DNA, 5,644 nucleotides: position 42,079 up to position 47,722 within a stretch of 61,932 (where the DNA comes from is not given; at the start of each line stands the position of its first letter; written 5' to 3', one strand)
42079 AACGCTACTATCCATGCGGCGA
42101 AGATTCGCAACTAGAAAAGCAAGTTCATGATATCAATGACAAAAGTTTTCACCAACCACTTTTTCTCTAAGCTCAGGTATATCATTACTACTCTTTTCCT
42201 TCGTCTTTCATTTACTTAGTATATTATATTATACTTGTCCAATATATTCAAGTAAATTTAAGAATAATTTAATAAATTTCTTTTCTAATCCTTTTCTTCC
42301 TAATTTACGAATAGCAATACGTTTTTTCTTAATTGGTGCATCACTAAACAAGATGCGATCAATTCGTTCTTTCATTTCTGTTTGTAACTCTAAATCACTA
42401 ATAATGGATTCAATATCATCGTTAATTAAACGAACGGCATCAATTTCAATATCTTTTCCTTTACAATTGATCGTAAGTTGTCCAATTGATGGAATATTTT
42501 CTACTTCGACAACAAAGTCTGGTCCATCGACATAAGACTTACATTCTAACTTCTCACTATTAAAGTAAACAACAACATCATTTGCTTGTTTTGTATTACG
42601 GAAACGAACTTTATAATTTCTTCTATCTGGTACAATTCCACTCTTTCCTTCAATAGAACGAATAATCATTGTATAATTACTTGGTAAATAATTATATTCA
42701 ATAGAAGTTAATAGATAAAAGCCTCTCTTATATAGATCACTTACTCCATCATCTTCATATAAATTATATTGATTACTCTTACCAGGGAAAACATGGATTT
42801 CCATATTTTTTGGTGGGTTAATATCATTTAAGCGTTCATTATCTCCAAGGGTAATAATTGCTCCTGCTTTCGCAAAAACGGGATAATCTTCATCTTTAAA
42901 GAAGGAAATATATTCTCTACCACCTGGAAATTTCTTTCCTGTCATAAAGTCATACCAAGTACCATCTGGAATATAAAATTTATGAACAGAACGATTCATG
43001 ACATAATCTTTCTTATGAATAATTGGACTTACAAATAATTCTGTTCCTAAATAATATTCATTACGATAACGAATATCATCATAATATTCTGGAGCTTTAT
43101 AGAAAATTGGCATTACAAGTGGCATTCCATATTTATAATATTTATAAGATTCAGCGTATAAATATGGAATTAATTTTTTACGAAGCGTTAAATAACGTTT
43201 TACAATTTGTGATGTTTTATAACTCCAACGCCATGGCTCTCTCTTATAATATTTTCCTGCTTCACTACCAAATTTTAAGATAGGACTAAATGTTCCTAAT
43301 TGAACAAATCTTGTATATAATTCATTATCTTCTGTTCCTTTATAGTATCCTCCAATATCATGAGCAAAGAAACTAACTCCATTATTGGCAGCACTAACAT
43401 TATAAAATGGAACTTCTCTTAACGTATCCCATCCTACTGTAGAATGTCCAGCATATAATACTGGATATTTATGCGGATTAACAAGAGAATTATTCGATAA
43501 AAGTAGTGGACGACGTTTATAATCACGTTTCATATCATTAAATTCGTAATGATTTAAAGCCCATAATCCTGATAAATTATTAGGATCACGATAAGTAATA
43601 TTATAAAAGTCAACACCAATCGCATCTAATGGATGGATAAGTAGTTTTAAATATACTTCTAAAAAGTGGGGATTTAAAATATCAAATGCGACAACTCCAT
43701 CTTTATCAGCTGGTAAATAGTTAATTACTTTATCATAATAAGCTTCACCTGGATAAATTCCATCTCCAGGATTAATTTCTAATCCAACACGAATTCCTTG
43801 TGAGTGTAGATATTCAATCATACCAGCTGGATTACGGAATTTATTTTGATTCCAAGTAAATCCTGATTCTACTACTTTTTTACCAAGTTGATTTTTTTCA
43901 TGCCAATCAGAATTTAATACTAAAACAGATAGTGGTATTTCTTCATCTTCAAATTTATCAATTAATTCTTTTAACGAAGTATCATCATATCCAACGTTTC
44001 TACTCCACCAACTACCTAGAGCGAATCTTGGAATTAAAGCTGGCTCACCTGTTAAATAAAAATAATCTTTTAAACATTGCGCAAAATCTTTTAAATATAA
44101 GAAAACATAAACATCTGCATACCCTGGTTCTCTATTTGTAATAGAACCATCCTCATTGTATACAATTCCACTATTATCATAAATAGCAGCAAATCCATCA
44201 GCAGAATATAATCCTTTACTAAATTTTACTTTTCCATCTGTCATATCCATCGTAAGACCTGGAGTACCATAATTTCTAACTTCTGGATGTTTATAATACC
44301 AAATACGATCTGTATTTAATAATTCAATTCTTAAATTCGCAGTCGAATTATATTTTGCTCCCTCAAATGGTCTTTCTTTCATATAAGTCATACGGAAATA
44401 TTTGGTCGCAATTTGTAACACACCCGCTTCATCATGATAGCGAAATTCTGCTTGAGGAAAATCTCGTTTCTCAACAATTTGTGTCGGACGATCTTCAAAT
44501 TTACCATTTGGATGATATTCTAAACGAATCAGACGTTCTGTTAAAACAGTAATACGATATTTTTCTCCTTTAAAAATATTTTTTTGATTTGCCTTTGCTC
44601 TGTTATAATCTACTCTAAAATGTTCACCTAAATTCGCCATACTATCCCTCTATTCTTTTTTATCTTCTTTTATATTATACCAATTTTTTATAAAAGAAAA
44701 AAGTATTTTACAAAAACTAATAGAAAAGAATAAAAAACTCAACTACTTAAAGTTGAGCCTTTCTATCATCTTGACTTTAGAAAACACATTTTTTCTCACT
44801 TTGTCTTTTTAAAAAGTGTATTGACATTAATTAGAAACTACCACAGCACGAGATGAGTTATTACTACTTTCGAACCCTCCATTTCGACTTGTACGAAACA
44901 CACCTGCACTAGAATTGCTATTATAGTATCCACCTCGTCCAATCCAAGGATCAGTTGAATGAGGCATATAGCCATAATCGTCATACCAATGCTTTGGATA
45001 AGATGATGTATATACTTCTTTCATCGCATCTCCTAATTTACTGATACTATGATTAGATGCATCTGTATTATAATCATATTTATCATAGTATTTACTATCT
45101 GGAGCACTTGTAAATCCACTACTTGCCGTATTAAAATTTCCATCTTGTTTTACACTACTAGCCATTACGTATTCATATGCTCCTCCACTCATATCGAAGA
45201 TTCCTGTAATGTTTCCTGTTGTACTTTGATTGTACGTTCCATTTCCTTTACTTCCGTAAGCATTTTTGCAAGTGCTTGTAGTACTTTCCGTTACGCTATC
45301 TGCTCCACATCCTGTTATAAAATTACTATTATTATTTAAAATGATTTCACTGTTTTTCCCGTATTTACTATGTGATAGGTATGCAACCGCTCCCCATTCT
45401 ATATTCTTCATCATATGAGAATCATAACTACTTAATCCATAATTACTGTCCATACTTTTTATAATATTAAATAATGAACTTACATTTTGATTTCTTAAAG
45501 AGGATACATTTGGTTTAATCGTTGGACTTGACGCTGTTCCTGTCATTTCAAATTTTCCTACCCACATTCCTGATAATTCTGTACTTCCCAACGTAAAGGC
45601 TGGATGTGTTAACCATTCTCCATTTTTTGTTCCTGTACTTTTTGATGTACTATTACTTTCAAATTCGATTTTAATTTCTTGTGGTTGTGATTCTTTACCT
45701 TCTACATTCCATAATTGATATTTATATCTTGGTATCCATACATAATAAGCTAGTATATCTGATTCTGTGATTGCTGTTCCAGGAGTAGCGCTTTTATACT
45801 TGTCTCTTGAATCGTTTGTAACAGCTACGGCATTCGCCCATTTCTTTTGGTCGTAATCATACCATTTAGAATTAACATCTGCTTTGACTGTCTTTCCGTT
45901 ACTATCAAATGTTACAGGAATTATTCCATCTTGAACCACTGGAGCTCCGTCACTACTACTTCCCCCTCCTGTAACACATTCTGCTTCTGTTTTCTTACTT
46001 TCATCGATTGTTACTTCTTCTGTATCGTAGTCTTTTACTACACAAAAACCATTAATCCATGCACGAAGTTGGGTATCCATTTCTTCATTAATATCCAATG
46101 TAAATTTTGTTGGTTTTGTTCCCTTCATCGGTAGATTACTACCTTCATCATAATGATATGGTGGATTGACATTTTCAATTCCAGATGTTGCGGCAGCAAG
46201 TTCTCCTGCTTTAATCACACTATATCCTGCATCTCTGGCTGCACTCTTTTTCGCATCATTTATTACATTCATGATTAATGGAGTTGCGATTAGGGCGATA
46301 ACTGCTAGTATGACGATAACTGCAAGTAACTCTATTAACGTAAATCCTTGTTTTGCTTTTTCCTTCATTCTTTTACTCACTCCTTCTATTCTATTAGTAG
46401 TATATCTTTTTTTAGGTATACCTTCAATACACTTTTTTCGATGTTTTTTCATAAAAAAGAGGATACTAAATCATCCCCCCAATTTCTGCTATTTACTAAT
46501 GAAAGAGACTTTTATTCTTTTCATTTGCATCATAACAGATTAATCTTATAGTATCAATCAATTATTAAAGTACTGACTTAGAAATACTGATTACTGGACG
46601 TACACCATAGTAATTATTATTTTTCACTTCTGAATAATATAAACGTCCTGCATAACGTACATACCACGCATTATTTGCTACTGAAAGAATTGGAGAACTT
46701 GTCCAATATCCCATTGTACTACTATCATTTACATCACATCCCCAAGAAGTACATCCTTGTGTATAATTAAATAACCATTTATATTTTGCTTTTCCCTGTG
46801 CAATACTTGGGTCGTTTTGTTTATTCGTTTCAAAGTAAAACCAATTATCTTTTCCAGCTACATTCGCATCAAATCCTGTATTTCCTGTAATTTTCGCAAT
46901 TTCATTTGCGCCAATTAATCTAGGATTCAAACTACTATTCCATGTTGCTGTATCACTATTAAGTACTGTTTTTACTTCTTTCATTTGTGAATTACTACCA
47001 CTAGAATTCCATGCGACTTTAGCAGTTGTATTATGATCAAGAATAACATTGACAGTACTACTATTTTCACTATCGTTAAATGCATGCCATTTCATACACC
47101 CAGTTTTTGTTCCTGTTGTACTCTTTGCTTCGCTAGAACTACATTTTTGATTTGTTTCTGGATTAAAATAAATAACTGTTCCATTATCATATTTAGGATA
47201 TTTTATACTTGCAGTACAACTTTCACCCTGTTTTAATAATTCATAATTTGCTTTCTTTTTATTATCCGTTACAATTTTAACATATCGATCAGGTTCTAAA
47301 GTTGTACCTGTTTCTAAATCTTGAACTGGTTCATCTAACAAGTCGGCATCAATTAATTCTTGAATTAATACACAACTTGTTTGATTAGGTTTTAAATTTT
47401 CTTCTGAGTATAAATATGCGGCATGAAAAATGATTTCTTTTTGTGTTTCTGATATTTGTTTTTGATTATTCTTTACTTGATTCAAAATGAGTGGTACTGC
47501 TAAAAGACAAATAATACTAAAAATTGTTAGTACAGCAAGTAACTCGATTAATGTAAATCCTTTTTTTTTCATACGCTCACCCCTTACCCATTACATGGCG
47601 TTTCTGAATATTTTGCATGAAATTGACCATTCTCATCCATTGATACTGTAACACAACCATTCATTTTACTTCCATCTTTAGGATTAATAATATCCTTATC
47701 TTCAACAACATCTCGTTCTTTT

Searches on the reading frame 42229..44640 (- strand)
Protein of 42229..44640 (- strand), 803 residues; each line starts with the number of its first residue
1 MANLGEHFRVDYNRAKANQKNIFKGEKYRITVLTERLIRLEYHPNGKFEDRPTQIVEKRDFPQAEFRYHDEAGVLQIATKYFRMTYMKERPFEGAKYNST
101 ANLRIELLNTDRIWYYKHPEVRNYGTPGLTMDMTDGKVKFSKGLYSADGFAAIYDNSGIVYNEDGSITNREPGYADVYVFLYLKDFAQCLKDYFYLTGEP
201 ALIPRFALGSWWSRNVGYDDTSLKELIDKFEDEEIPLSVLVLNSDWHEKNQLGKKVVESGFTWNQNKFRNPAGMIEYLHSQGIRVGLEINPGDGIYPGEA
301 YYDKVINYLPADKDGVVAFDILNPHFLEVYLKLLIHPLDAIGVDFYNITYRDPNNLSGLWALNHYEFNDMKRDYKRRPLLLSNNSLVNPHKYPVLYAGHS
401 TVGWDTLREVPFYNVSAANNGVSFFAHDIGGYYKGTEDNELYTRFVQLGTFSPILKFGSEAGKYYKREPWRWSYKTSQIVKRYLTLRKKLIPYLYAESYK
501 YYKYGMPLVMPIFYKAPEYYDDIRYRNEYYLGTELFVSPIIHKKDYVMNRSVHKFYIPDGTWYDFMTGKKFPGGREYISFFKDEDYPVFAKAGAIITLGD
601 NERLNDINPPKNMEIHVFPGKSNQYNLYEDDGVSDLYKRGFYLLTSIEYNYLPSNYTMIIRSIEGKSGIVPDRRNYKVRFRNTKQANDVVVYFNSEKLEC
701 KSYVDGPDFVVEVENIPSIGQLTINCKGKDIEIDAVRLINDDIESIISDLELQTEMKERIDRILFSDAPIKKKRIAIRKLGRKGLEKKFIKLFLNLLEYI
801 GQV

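Call 9: search_protein_families(library=pfam, proteins=[window:42229-44640:-], max_evalue=0.001)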
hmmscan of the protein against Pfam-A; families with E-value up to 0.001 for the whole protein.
window:42229-44640:- (803 aa): 3 families
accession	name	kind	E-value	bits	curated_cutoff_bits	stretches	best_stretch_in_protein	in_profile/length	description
PF01055.32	Glyco_hydro_31_2nd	-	5.3e-47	161.2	23.5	1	200-496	1-327/328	Glycosyl hydrolases family 31 TIM-barrel domain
PF21365.3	Glyco_hydro_31_3rd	-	5.2e-15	56.1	24.4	1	505-596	1-87/87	Glycosyl hydrolase family 31 C-terminal domain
PF17137.9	DUF5110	-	5.9e-12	45.9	27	1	613-682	2-70/71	Domain of unknown function (DUF5110)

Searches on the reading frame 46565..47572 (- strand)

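Call 7: search_protein_families(library=pfam, proteins=[window:46565-47572:-], max_evalue=0.01)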
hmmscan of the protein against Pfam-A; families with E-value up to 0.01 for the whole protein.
window:46565-47572:- (335 aa): 2 families
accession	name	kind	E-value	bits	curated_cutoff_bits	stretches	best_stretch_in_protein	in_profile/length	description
PF07963.17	N_methyl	-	1.8e-07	30.9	21.2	1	2-25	3-26/27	Prokaryotic N-terminal methylation motif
PF19789.6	DUF6273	-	0.0016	18.8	23.5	1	252-331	96-171/172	Domain of unknown function (DUF6273)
